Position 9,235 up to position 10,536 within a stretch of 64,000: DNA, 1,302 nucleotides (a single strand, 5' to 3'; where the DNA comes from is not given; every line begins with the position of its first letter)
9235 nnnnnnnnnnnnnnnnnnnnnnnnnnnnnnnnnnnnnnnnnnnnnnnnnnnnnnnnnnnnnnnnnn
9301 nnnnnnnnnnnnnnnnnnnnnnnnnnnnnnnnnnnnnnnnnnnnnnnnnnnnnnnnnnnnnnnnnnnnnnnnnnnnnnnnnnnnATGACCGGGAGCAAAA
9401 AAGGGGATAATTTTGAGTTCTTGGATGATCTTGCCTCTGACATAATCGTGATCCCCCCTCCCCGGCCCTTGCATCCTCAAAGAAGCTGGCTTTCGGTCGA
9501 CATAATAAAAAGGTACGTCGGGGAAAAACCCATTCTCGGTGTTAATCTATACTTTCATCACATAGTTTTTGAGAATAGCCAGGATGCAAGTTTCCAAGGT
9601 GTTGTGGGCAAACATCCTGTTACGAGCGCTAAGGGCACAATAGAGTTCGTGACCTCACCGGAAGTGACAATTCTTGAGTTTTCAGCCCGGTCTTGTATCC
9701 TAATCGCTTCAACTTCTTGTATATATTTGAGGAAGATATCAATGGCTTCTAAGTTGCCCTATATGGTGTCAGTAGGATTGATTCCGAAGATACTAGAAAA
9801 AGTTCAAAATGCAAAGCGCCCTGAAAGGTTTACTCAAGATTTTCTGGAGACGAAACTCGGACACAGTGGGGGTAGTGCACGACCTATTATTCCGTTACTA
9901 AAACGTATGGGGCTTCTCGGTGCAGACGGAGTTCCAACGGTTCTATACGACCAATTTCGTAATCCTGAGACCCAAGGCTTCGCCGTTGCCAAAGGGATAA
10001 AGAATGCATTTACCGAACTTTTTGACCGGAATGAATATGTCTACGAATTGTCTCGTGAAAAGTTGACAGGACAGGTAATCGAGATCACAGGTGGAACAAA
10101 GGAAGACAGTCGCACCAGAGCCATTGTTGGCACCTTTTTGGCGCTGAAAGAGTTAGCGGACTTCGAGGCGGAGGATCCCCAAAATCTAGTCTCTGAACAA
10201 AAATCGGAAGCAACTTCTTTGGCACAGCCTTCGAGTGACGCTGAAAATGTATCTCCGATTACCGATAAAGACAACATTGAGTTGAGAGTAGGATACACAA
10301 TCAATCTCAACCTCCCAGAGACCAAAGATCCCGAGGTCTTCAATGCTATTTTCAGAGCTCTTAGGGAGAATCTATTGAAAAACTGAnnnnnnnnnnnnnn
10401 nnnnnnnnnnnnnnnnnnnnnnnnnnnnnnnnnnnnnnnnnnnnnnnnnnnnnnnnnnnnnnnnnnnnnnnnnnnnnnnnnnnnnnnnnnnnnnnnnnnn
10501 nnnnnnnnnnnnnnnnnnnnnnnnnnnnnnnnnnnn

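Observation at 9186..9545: Decayed duplicate of the trpE-trpG junction 2.1 kb downstream of the intact genes: a rearrangement or integration scar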

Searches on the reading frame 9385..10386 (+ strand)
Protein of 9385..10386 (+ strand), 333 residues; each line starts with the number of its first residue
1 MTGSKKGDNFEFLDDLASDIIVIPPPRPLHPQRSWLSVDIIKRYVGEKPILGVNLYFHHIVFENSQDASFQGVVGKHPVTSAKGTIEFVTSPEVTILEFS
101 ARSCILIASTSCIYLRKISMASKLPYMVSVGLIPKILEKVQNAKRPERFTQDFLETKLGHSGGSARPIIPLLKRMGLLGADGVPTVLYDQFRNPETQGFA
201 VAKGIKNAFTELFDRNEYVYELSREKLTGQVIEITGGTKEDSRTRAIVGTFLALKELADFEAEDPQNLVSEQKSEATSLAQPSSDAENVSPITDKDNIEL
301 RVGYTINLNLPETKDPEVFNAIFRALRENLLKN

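Call 20: find_encoding_contigs(protein=window:9385-10386:+, flank=10000, max_places=10)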
Protein window:9385-10386:+ (333 aa): 6 contigs read that carry it; 6 places shown.
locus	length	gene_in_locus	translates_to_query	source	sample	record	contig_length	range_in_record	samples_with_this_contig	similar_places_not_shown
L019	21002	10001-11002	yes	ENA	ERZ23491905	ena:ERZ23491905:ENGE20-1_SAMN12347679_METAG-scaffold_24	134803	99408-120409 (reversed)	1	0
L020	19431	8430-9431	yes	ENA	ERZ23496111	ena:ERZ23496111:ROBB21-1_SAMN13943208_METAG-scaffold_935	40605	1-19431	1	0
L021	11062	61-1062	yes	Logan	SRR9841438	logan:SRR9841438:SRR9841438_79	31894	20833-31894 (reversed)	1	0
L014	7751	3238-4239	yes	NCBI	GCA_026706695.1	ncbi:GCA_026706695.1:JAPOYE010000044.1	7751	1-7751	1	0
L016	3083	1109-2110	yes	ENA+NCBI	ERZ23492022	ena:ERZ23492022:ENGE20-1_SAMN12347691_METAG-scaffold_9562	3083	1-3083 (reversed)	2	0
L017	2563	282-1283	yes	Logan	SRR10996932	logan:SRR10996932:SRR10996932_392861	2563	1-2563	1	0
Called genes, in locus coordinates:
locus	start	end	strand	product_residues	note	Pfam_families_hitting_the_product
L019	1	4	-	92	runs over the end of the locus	PF01329:Pterin_4a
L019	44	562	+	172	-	PF01288:HPPK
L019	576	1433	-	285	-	PF00763:THF_DHG_CYH, PF02882:THF_DHG_CYH_C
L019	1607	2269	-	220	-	-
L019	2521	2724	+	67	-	-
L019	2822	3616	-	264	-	PF08543:Phos_pyr_kin, PF00294:PfkB (weak)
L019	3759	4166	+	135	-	PF01796:OB_ChsH2_C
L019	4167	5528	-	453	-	PF02878:PGM_PMM_I, PF02879:PGM_PMM_II, PF02880:PGM_PMM_III, PF00408:PGM_PMM_IV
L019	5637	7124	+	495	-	PF04715:, PF00425:Chorismate_bind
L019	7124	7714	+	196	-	PF00117:GATase, PF07722:Peptidase_C26 (weak)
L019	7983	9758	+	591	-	PF00999:Na_H_Exchanger, PF02254:TrkA_N, PF27452:KefB_C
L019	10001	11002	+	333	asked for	PF17278:DUF5343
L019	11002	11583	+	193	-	PF18731:HEPN_Swt1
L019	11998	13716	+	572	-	PF00501:AMP-binding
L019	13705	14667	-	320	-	PF01699:Na_Ca_ex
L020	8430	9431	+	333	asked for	PF17278:DUF5343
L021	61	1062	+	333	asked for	PF17278:DUF5343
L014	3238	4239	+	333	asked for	PF17278:DUF5343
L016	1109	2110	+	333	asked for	PF17278:DUF5343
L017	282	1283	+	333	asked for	PF17278:DUF5343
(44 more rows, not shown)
